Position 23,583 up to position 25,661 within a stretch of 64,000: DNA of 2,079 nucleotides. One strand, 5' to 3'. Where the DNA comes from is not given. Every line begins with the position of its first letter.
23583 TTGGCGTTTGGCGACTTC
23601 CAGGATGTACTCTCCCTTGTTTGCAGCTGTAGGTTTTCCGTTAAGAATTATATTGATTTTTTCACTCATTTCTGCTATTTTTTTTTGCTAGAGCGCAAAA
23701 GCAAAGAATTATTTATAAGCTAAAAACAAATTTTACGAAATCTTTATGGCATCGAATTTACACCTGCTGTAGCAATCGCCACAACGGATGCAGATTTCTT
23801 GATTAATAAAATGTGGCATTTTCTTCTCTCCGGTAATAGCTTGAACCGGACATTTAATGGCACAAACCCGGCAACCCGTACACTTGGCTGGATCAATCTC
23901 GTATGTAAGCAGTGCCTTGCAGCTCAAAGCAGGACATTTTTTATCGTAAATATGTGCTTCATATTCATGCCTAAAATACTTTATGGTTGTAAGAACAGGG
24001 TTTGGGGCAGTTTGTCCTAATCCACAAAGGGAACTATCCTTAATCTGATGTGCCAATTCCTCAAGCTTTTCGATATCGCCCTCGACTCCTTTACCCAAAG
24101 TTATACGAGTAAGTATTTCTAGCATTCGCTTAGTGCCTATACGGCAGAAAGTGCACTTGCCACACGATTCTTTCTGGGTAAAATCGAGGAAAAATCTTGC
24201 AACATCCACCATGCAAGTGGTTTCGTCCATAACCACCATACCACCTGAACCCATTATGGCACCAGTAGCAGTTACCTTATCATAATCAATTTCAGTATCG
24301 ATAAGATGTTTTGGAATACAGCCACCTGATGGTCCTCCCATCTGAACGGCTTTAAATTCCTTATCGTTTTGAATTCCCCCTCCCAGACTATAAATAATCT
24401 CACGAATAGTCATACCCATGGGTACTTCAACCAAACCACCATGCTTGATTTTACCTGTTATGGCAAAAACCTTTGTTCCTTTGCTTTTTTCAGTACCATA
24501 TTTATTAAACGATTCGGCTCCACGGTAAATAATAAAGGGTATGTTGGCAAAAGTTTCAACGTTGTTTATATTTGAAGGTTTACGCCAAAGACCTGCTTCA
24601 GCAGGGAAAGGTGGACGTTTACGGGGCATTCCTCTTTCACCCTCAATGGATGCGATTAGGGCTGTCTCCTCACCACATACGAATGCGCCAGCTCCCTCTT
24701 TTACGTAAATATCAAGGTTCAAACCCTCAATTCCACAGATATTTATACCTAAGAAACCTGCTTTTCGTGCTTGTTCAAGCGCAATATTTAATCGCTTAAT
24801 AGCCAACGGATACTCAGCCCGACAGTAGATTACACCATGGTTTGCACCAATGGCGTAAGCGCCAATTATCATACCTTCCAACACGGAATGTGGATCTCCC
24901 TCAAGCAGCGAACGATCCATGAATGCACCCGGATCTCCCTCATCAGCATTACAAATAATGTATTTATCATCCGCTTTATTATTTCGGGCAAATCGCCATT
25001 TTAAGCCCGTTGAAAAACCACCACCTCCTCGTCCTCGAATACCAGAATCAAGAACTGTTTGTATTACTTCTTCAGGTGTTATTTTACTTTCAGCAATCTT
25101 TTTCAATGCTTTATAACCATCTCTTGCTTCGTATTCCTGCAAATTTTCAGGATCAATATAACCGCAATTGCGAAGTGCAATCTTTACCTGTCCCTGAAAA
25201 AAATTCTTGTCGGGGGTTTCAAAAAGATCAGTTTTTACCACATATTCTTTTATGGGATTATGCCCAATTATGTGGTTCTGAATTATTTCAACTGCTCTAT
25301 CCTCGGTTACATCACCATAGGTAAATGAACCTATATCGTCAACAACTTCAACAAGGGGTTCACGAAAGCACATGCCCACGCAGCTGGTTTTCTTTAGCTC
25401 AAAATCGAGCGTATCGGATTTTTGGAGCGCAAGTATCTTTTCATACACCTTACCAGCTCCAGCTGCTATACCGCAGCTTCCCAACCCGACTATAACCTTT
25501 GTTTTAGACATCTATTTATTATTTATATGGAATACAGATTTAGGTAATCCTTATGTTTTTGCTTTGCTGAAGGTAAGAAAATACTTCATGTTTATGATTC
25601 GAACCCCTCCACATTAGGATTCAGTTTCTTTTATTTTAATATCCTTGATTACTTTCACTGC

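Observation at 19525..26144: HydBC-type (Bfu-like) flavin/Fe-S complex whose third subunit is a 1226-aa 2Fe2S-GltD-NuoG/FdhA-like fusion, with a trailing rubrerythrin-like gene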

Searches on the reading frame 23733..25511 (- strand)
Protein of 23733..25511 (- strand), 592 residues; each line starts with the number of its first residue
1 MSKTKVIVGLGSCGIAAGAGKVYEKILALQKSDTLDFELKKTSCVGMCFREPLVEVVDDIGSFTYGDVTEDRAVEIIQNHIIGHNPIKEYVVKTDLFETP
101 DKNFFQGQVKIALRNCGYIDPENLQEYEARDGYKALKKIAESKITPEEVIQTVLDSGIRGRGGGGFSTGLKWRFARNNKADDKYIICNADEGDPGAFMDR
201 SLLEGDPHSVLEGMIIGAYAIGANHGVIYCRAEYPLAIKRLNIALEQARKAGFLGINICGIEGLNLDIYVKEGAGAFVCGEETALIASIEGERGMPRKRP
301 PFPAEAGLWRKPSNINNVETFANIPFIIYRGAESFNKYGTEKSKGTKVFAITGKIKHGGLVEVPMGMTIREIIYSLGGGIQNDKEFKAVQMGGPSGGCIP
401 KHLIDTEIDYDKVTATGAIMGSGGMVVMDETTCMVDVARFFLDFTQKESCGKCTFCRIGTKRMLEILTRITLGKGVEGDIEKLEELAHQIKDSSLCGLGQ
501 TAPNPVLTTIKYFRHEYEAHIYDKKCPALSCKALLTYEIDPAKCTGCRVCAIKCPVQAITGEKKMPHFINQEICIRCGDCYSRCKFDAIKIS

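Call 3: search_protein_families(library=pfam, proteins=[window:23733-25511:-], max_evalue=0.01)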
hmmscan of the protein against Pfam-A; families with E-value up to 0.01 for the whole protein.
window:23733-25511:- (592 aa): 12 families
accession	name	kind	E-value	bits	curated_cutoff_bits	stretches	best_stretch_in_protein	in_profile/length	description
PF01512.22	Complex1_51K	-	1.6e-47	161.6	31.2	1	154-325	2-149/150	Nuo51 FMN-binding domain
PF10589.14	NADH_4Fe-4S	-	1.6e-35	121.2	23.5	1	436-520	1-85/85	NADH-ubiquinone oxidoreductase-F iron-sulfur binding region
PF00037.32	Fer4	-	3.9e-10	39.6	21.1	2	537-560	1-24/24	4Fe-4S binding domain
PF12837.12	Fer4_6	-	1.6e-07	31.4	25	1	538-559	3-24/24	4Fe-4S binding domain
PF13237.11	Fer4_10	-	1.3e-06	28.6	25.5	1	538-584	3-52/53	4Fe-4S dicluster domain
PF10531.15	SLBB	-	1.4e-06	28.4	27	1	348-396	1-52/55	SLBB domain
PF13187.11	Fer4_9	-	9.4e-06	26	27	1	543-588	1-51/52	4Fe-4S dicluster domain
PF12797.12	Fer4_2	-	9.7e-06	25.7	24.5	2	567-585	3-21/22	4Fe-4S binding domain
PF12838.12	Fer4_7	-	1.6e-05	25.7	27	1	543-588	1-52/52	4Fe-4S dicluster domain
PF22461.2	SLBB_2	-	1.6e-05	25.4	27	1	348-394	2-49/79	SLBB domain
PF01257.25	2Fe-2S_thioredx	-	0.00014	22.1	24.8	1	31-79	99-143/145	Thioredoxin-like [2Fe-2S] ferredoxin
PF14697.11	Fer4_21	-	0.00038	21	35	0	529-560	26-58/59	4Fe-4S dicluster domain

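Call 4: search_protein_families(library=ncbifam, proteins=[window:23733-25511:-], max_evalue=0.01)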
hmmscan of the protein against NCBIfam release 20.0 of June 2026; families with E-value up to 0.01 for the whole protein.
window:23733-25511:- (592 aa): 48 families (the best 25 are shown)
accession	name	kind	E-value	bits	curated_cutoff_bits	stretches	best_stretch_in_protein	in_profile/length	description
TIGR01959.1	nuoF_fam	equivalog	2.3e-146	487.4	558.65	1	120-521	10-410/410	NADH-quinone oxidoreductase subunit NuoF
NF010120.0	PRK13596.1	equivalog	5.5e-112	374.4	389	1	120-525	16-421/433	NADH-quinone oxidoreductase subunit NuoF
NF008436.0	PRK11278.1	equivalog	3.7e-110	368.9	749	1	120-525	23-430/448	NADH-quinone oxidoreductase subunit NuoF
TIGR04481.1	PR_assoc_PrdC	equivalog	1.9e-12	46.8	490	1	144-398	70-287/425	proline reductase-associated electron transfer protein PrdC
TIGR01944.1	rnfB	subfamily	5.8e-09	35.8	68.7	1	538-591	109-162/190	RnfABCDGE type electron transport complex subunit B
TIGR01945.1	rnfC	subfamily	1.1e-08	34.1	245.95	1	137-248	111-221/435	RnfABCDGE type electron transport complex subunit C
NF038196.1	ferrodoxin_EFR1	subfamily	2.2e-08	34.5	75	1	537-591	180-231/242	EFR1 family ferrodoxin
NF003454.1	PRK05035.1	equivalog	2.7e-08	32.8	345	1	138-249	114-223/556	electron transport complex subunit RsxC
NF040864.1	HgcB_ferredoxin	equivalog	3.1e-08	33.3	99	1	534-591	6-63/93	mercury methylation ferredoxin HgcB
TIGR03294.1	FrhG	equivalog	6.7e-08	32.5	245.5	1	525-585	158-216/228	coenzyme F420 hydrogenase subunit gamma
NF058577.1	FdxA_fam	equivalog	2.3e-07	30.9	65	1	537-588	3-52/52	4Fe-4S ferredoxin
NF005415.0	PRK06991.1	equivalog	3.1e-07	30.3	281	1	538-591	81-134/284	electron transport complex subunit RsxB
NF040770.1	hetero_SS_HdrA2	exception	3.3e-07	28.8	1100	1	535-591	570-625/777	CoB-CoM heterodisulfide reductase HdrA2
NF043039.1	HgcAB_like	equivalog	6.2e-06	26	285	1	533-589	291-349/350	HgcAB-like fusion protein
TIGR02179.1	PorD_KorD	subfamily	7.2e-06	26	60.05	1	540-591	23-74/78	2-oxoacid:acceptor oxidoreductase, delta subunit, pyruvate/2-ketoisovalerate family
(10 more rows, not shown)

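Call 6: search_solved_structures(query=window:23733-25511:-, max_evalue=1e-20)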
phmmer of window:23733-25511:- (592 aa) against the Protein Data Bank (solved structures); distinct sequences matched with E-value up to 1e-20: 63 (the best 60 are shown).
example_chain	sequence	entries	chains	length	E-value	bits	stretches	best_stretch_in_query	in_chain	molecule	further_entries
8oh5_B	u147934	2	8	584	1.4e-268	895.8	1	5-591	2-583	NAD-reducing hydrogenase subunit HoxF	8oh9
9n5u_B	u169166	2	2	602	7e-259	863.8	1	3-591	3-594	NfnB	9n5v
9bov_B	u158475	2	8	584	8.3e-259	863.5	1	5-591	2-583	NADH dehydrogenase (Quinone)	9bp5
7t2r_B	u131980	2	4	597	1.1e-230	770.6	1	15-589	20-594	NiFe hydrogenase subunit B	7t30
7q4v_B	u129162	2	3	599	2.3e-215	720.1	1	11-589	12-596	Iron hydrogenase HydB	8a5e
7q4w_B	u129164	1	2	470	4.5e-201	672.8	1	123-589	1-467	Iron hydrogenase HydB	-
8a6t_B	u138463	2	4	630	2.3e-199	667.2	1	33-589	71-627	Electron bifurcating hydrogenase subunit HydB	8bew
7p5h_B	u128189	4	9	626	2e-187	627.8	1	28-591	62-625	Fe-hydrogenase, subunit beta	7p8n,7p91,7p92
9mqx_B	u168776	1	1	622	3e-181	607.4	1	29-589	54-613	NADH:ubiquinone oxidoreductase, NADH-binding (51 kD) subunit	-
6vw7_B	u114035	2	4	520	5.7e-119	401.7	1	4-517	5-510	NAD-dependent formate dehydrogenase beta subunit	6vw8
9wxb_C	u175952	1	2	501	2.2e-108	366.8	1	10-517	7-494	Formate dehydrogenase beta subunit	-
2fug_1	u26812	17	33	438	1.2e-107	364.4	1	124-525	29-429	NADH-quinone oxidoreductase chain 1 | NADH-QUINONE OXIDOREDUCTASE SUBUNIT 1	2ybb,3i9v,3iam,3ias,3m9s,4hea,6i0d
6tg9_B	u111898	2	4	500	2.3e-106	360.1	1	30-517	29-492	Formate dehydrogenase subunit beta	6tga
6hl2_B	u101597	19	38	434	5.2e-106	358.9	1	122-527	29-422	NADH-quinone oxidoreductase subunit F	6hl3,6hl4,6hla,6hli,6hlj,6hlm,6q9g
7q5y_C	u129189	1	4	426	5.4e-106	358.9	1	122-526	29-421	NADH-quinone oxidoreductase subunit F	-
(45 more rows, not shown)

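Call 21: search_solved_structures(query=window:23733-25511:-, max_evalue=1e-180, show_alignments=3)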
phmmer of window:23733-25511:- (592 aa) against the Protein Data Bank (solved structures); distinct sequences matched with E-value up to 1e-180: 9.
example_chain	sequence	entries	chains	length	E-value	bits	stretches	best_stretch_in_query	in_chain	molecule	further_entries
8oh5_B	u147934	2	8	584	1.4e-268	895.8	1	5-591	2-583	NAD-reducing hydrogenase subunit HoxF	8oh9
9n5u_B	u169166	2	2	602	7e-259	863.8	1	3-591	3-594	NfnB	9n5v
9bov_B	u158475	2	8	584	8.3e-259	863.5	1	5-591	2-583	NADH dehydrogenase (Quinone)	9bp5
7t2r_B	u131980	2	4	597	1.1e-230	770.6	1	15-589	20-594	NiFe hydrogenase subunit B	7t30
7q4v_B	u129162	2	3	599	2.3e-215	720.1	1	11-589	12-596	Iron hydrogenase HydB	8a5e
7q4w_B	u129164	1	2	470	4.5e-201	672.8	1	123-589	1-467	Iron hydrogenase HydB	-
8a6t_B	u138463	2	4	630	2.3e-199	667.2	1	33-589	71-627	Electron bifurcating hydrogenase subunit HydB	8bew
7p5h_B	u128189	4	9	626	2e-187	627.8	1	28-591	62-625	Fe-hydrogenase, subunit beta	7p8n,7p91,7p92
9mqx_B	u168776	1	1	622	3e-181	607.4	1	29-589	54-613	NADH:ubiquinone oxidoreductase, NADH-binding (51 kD) subunit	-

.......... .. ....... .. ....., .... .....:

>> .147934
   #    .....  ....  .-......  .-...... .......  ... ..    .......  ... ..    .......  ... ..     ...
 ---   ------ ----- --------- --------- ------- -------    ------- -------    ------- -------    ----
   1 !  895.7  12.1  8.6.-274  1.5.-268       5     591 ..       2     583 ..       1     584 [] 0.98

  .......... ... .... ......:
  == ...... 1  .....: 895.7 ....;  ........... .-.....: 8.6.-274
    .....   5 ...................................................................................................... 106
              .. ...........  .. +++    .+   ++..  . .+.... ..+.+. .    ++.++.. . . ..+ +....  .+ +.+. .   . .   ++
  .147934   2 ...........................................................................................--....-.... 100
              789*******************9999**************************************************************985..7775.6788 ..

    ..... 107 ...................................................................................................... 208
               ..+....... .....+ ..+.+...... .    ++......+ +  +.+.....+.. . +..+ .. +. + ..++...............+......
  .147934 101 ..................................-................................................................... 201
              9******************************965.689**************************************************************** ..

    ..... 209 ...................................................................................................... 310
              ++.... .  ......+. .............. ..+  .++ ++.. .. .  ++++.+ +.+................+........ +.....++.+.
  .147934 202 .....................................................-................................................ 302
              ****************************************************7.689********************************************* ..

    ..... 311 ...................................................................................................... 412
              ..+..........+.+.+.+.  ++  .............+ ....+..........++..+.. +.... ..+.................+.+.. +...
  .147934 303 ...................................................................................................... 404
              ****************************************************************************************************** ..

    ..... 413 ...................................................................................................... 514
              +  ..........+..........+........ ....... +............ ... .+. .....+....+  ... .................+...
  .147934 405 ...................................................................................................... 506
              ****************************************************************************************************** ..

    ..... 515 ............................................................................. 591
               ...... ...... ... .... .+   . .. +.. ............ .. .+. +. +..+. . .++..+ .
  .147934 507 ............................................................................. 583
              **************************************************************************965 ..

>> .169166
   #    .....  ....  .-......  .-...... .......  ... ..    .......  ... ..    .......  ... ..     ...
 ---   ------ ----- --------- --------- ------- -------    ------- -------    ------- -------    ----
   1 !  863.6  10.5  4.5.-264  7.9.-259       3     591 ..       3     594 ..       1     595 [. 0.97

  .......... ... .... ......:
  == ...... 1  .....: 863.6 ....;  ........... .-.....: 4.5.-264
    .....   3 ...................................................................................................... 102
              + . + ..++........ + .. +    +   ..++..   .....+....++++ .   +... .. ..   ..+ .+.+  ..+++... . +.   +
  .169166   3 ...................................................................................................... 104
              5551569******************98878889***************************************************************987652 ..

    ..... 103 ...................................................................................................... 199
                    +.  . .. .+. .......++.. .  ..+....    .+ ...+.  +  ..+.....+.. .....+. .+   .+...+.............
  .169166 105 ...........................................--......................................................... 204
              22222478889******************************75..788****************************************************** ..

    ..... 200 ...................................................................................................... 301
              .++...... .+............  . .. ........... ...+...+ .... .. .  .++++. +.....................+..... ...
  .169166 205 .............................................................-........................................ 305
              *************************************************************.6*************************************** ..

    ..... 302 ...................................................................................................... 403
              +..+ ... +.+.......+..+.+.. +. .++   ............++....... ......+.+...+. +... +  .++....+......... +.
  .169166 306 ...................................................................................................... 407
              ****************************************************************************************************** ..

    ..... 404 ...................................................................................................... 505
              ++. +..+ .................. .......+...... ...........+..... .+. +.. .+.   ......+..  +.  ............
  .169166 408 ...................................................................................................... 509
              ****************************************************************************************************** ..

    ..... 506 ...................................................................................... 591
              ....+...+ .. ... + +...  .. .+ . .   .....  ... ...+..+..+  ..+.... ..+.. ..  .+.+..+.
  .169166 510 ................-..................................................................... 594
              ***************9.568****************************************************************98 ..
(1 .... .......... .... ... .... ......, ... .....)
